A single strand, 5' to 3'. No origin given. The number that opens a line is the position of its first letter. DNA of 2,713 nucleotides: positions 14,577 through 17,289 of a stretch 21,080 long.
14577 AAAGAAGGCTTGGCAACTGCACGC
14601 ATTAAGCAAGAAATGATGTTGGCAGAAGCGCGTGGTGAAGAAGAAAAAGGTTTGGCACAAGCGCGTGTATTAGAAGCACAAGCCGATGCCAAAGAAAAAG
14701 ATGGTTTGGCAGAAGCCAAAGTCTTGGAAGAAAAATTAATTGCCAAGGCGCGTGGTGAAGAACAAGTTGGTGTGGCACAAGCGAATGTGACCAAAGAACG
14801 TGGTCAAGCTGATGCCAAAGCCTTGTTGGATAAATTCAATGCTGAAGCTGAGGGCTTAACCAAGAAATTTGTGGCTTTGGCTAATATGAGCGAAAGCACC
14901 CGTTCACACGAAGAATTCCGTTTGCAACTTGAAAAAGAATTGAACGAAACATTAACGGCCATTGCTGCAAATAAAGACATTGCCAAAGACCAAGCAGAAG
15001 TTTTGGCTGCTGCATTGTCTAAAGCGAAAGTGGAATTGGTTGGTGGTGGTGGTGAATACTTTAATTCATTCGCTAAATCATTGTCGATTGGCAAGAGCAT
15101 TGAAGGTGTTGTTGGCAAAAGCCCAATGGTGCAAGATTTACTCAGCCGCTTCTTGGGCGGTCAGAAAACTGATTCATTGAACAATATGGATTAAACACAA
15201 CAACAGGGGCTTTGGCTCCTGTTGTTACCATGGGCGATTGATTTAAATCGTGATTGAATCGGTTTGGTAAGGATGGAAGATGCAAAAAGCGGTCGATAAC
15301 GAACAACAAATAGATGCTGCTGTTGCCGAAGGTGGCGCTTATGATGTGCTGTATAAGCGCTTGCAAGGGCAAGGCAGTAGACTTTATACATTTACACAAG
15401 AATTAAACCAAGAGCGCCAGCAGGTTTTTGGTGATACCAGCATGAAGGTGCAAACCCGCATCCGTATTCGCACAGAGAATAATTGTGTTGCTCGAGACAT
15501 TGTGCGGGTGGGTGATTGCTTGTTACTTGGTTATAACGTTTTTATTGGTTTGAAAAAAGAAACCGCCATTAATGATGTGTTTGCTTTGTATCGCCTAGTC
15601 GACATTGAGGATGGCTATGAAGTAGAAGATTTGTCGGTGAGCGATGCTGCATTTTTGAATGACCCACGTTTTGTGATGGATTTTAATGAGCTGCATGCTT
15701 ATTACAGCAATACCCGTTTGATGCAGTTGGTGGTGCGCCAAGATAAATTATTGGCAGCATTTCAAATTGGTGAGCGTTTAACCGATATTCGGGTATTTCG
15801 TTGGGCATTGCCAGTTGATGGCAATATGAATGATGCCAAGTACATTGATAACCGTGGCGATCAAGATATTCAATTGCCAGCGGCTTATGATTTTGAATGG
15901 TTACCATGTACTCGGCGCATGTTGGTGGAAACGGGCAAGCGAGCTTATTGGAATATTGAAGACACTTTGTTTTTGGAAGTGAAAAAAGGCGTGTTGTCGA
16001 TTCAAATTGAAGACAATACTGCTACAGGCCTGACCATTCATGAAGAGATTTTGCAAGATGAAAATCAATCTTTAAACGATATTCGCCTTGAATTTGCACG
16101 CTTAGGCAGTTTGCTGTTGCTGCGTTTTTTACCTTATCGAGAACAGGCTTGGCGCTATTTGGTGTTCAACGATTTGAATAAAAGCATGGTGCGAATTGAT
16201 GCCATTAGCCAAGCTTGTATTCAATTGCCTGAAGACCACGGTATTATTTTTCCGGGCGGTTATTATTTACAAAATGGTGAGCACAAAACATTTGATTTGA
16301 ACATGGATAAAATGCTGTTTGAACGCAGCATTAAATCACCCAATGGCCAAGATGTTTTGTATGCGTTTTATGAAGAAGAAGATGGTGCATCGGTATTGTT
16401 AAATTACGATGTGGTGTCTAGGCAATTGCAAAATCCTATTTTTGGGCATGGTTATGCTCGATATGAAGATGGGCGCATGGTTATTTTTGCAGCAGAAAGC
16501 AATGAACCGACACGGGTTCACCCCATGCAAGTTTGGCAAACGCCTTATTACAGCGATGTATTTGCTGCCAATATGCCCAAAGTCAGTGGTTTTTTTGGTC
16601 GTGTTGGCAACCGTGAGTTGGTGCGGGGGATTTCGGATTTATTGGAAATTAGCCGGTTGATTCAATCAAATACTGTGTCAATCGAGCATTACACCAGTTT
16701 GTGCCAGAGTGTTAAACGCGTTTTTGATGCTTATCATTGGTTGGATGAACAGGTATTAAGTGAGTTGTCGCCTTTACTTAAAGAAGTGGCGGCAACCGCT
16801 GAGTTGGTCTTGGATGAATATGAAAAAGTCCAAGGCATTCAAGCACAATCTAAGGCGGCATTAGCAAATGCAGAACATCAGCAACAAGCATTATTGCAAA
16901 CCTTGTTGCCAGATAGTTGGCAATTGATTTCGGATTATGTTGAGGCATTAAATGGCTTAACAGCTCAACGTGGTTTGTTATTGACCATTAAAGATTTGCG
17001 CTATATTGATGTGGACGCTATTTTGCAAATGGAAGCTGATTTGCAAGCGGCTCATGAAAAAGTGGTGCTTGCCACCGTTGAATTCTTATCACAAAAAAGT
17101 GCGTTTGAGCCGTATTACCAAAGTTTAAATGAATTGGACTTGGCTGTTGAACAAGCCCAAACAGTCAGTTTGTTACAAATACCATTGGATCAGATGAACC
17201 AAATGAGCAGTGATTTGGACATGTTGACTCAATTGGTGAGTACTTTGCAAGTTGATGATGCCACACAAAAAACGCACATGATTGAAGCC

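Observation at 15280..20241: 1653-aa protein with one C-terminal AAA+ domain and about 1250 aa of unassigned N-terminal sequence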

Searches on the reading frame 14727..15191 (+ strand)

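Call 36: search_protein_families(library=pfam, proteins=[window:14727-15191:+], max_evalue=1)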
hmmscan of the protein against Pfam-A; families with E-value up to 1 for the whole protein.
window:14727-15191:+ (155 aa): 2 families
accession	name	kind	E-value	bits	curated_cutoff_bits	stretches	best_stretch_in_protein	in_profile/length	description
PF15975.10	Flot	-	0.035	14.6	27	1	17-82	2-60/124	Flotillin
PF13864.11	Enkurin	-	0.12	13.3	23.6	1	20-75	27-81/92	Calmodulin-binding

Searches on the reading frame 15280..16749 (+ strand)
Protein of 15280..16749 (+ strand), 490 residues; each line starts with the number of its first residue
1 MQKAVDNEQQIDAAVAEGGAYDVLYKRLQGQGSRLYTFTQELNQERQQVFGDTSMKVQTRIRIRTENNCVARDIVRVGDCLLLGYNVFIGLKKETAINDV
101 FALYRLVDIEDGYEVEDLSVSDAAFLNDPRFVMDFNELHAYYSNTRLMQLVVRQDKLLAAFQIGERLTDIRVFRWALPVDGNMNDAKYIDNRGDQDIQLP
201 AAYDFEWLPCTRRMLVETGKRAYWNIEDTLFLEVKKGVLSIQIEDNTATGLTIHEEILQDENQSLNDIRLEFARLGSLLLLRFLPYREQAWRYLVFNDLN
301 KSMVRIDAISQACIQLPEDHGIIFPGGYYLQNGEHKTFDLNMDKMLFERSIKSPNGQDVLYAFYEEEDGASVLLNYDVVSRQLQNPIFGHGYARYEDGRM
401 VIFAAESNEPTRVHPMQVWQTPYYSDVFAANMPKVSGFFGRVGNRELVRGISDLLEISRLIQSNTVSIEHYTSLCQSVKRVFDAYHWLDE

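Call 71: search_protein_representatives(protein=window:15280-16749:+)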
Query: 490 residues. Proteins with E-value up to 0.001 (for the whole library): 677; up to 1e-10: 473; up to 1e-30: 228. The best 150 are listed.
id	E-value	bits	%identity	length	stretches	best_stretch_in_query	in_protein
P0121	2.5e-178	610.2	56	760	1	4-489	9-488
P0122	1.8e-176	604.0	62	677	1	4-447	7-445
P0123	3.6e-162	556.9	53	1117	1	8-490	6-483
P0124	6.6e-162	556.0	54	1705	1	7-490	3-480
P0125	2.5e-151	521.1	50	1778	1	4-490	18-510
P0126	2.4e-150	517.9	48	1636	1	9-489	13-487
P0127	1.3e-149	515.5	52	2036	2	116-490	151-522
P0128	4.7e-146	503.7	49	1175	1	11-489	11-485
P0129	3.4e-145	500.9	49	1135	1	17-489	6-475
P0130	6.7e-145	499.9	50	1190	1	8-490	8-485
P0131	4.5e-143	493.9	48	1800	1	16-488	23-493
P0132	3.5e-141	487.7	49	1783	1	9-489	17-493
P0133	1.4e-140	485.7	47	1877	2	16-488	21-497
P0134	4.1e-135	467.7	46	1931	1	17-490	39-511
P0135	1.2e-130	452.9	48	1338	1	18-489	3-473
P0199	1.0e-87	311.4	36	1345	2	186-489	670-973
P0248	3.8e-64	233.6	29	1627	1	19-490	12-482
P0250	2.5e-63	231.0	30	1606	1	11-489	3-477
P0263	6.3e-57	209.9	29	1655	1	16-490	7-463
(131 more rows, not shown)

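Call 74: search_protein_families(library=pfam, proteins=[P0248, P0263, P0250, P0127, P0199], max_evalue=0.001)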
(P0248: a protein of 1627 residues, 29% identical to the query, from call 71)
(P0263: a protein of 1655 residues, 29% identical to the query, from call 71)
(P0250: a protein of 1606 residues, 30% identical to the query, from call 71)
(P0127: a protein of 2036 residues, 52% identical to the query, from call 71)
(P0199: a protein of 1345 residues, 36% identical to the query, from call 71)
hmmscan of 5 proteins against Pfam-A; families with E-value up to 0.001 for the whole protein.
P0248 (1627 aa): 5 families
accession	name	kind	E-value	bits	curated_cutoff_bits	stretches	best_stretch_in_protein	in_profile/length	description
PF12458.13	DUF3686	-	5.2e-116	388.2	25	1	28-478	2-448/448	ATPase involved in DNA repair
PF25472.1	DUF7902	-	1.7e-12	47.8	26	1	600-681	3-84/85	Domain of unknown function (DUF7902)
PF00004.35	AAA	-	1.5e-07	32.3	21.2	1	1277-1355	1-70/131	ATPase family associated with various cellular activities (AAA)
PF13401.12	AAA_22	-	6.7e-06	26.9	27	1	1273-1367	4-109/130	AAA domain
PF07728.20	AAA_5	-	0.00014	22.4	22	0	1277-1403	2-126/139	AAA domain (dynein-related subfamily)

P0263 (1655 aa): 5 families
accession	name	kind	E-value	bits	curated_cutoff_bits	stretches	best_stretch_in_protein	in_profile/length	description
PF12458.13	DUF3686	-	9.4e-124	413.7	25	1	26-459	2-448/448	ATPase involved in DNA repair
PF25472.1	DUF7902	-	1.9e-12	47.7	26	1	578-659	2-83/85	Domain of unknown function (DUF7902)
PF00004.35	AAA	-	3.4e-06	28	21.2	1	1244-1289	1-38/131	ATPase family associated with various cellular activities (AAA)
PF13401.12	AAA_22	-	0.00036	21.3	27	1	1242-1334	6-109/130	AAA domain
PF05496.18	RuvB_N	-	0.00064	20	27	0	1231-1279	23-71/159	Holliday junction DNA helicase RuvB P-loop domain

P0250 (1606 aa): 5 families
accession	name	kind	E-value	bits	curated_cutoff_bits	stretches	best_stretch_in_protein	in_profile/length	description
PF12458.13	DUF3686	-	1.9e-121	406.1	25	1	27-474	2-448/448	ATPase involved in DNA repair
PF25472.1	DUF7902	-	6.9e-10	39.4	26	1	595-678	1-84/85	Domain of unknown function (DUF7902)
PF00004.35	AAA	-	2.5e-06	28.4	21.2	1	1258-1337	2-72/131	ATPase family associated with various cellular activities (AAA)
PF13401.12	AAA_22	-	2.3e-05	25.2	27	1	1253-1347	4-109/130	AAA domain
PF07728.20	AAA_5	-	0.0009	19.7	22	0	1257-1383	2-126/139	AAA domain (dynein-related subfamily)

P0127 (2036 aa): 4 families
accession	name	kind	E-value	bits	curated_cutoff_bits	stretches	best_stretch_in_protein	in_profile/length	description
PF12458.13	DUF3686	-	9.4e-193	641.2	25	1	42-518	2-448/448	ATPase involved in DNA repair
PF25472.1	DUF7902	-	1.8e-24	86.2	26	1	639-722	1-84/85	Domain of unknown function (DUF7902)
PF00004.35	AAA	-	2.1e-06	28.7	21.2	1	1506-1582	2-69/131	ATPase family associated with various cellular activities (AAA)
PF07728.20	AAA_5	-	1.8e-05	25.2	22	1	1505-1628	2-125/139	AAA domain (dynein-related subfamily)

P0199 (1345 aa): 3 families
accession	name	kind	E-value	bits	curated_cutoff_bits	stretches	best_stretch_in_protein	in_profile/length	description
PF12458.13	DUF3686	-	4.9e-173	576.2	25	1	498-970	1-448/448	ATPase involved in DNA repair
PF25472.1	DUF7902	-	1.2e-25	89.9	26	1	1095-1179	1-85/85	Domain of unknown function (DUF7902)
PF25145.1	NfeD1b_N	-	3.4e-15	56.6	40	1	74-215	4-141/189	NfeD1b, N-terminal domain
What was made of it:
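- On DUF3686-DUF7902-AAA+ family (BacE/PA3728 type): Distant members have the same domain (call 74).
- Members that are only 29-30% identical in the N-terminal domain keep the same three Pfam domains (call 74).
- Tried and rejected: Apparent NfeD1b_N-DUF3686 fusion (P0199, call 74).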

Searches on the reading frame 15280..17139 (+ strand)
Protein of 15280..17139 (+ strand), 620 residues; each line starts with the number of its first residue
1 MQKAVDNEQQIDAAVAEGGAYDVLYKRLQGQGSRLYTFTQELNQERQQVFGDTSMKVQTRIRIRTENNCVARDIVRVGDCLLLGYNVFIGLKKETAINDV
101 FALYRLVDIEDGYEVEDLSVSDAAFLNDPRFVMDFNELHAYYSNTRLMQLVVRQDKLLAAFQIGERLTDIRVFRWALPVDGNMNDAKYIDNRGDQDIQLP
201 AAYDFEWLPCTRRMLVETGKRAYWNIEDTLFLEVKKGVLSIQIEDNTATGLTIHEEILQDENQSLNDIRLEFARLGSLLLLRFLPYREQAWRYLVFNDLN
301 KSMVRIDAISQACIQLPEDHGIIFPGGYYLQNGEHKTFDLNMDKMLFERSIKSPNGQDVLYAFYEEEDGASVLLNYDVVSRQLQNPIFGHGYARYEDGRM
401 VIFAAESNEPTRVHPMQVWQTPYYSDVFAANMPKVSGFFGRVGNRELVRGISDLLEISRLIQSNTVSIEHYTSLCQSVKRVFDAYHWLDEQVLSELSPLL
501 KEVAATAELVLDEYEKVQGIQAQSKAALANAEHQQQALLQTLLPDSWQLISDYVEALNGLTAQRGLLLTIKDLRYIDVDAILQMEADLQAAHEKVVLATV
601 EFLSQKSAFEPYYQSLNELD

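Call 33: predict_structure(alignment_id=A2)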
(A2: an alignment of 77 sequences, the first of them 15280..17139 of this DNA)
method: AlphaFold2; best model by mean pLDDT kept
length: 620 residues; sequences in the alignment: 77
mean_pLDDT: 88.7   pTM: 0.78
mean pLDDT of the five models: 88.7, 87.9, 87.0, 85.9, 85.4
residues with pLDDT >= 90: 369; 70-90: 222; 50-70: 21; < 50: 8
segments of 3 or more residues with pLDDT < 50: 1-6
pLDDT, mean of each block of 10 residues (from residue 1): 44 60 91 95 92 89 90 92 85 80 94 90 86 92 88 93 89 93 91 83 92 88 90 91 66 90 91 94 94 92 91 91 92 84 88 91 89 92 89 93 86 93 89 86 91 92 84 92 92 91 94 88 90 94 90 94 94 89 95 95 88 87
secondary structure, 60 per line:
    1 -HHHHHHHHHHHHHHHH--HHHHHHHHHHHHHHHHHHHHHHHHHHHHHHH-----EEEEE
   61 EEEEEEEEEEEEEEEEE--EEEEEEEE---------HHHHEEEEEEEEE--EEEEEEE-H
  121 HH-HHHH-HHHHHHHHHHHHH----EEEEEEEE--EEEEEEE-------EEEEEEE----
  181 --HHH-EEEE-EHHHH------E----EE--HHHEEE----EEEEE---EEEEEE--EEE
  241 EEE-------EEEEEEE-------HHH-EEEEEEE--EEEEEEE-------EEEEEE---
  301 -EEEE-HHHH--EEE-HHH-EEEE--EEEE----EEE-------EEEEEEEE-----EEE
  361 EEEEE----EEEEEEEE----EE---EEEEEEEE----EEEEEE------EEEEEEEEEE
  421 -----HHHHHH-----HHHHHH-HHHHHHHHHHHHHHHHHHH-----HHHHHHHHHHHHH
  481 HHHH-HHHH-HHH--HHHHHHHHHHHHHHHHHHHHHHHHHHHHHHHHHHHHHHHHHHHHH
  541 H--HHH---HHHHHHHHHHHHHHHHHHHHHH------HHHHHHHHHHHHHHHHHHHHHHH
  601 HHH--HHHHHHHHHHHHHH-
elements in order: H2-17 H20-50 E56-77 E80-87 H97-100 E101-109 E112-118 H124-127 H129-141 E146-153 E156-162 E170-176 E187-190 H193-196 E215-217 E222-226 E230-235 E238-243 E251-257 E269-275 E278-284 E292-297 E302-305 H307-310 E313-315 E321-324 E327-330 E335-337 E345-352 E358-365 E370-377 E387-394 E399-404 E411-420 H426-431 H437-442 H444-462 H468-484 H486-489 H496-541 H550-571 H578-603 H606-619
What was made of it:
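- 15445..16539 (+): Beta-rich, propeller-like domain (aa 56-420), the core of Pfam DUF3686 (aa 37-486). pLDDT about 90 (call 33).
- On Canonical beta-propellers (WD40, YVTN, and others): About 28 strands are consistent with roughly 7 blades (call 33).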

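Call 82: fold_search(model_id=the predicted structure, library=pdb)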
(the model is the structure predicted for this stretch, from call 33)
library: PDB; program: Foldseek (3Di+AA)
matches with E <= 10: 960; with E <= 0.001: 228
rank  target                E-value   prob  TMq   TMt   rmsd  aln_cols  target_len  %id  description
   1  7pi2_G                1.5e-07  1.00  0.19  0.31  16.9       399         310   10  PfCyRPA bound to monoclonal antibody Cy.003 Fab fragment (released 2022-02-09)
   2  7pi2_D                1.6e-07  1.00  0.20  0.31  17.0       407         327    9  PfCyRPA bound to monoclonal antibody Cy.003 Fab fragment (released 2022-02-09)
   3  5tih_A                2.4e-07  1.00  0.20  0.31  17.7       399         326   11  Structural basis for inhibition of erythrocyte invasion by antibodies to Plasmodium falciparum protein CyRPA (released 2017-03-01)
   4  8f5o_E                4.4e-07  1.00  0.16  0.11  26.9       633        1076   10  Structure of Leishmania tarentolae IFT-A (state 1) (released 2022-12-21)
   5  7phw_A                4.6e-07  1.00  0.19  0.32  17.0       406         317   10  PfCyRPA bound to monoclonal antibody Cy.004 Fab fragment (released 2022-02-09)
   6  6tps_P                5.6e-07  1.00  0.19  0.20  31.8       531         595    9  early intermediate RNA Polymerase I Pre-initiation complex - eiPIC (released 2020-03-18)
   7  9a2d_C                1.1e-06  1.00  0.17  0.11  28.3       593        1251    9  Modeling of the ciliary Intraflagellar transport-A complex (released 2024-05-10)
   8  8hmc_B                1.2e-06  1.00  0.22  0.13  15.5       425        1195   10  base module state 1 of Tetrahymena IFT-A (released 2023-06-14)
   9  7zb1_A                2.1e-06  1.00  0.17  0.15  23.6       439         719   11  S580A with 18mer (released 2022-07-06)
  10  9g33_UH               2.2e-06  1.00  0.19  0.20  31.3       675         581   10  Stalled 90S - Utp23-Krr1-deltaC3 (released 2025-06-18)
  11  9e5c_7g               2.7e-06  1.00  0.22  0.25  17.1       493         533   10  Cryo-EM structure of 96 nm repeat of microtubule doublet from T. brucei flagellum (released 2025-03-12)
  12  4ax4                  2.9e-06  1.00  0.17  0.16  20.4       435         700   12  PROLYL OLIGOPEPTIDASE FROM PORCINE BRAIN, H680A MUTANT (released 2012-09-26)
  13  7zb2_DDD              3.4e-06  1.00  0.18  0.16  22.6       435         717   11  apo macrocyclase OphP (released 2022-07-06)
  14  7zb0_A                3.6e-06  1.00  0.18  0.16  22.8       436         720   10  macrocyclase OphP with 15mer (released 2022-07-06)
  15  7rro_e                3.6e-06  0.97  0.12  0.13  19.5       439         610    9  Structure of the 48-nm repeat doublet microtubule from bovine tracheal cilia (released 2021-10-27)
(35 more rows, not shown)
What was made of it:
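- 15445..16539 (+): Foldseek hits are nearly all beta-propeller-containing structures (E from 1.5e-7, probability about 1.0) but TM-scores are at most 0.38 (call 82).
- On Canonical beta-propellers (WD40, YVTN, and others): Foldseek gives propeller-containing structures for nearly all of the top 50 hits (E 1.5e-7 to 2.4e-5, probability 0.94-1.0), but TM-scores are at most 0.38 and rmsd is 16-30 A (call 82).
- Tried and rejected: Foldseek was needed to see the propeller-like signal (call 82).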
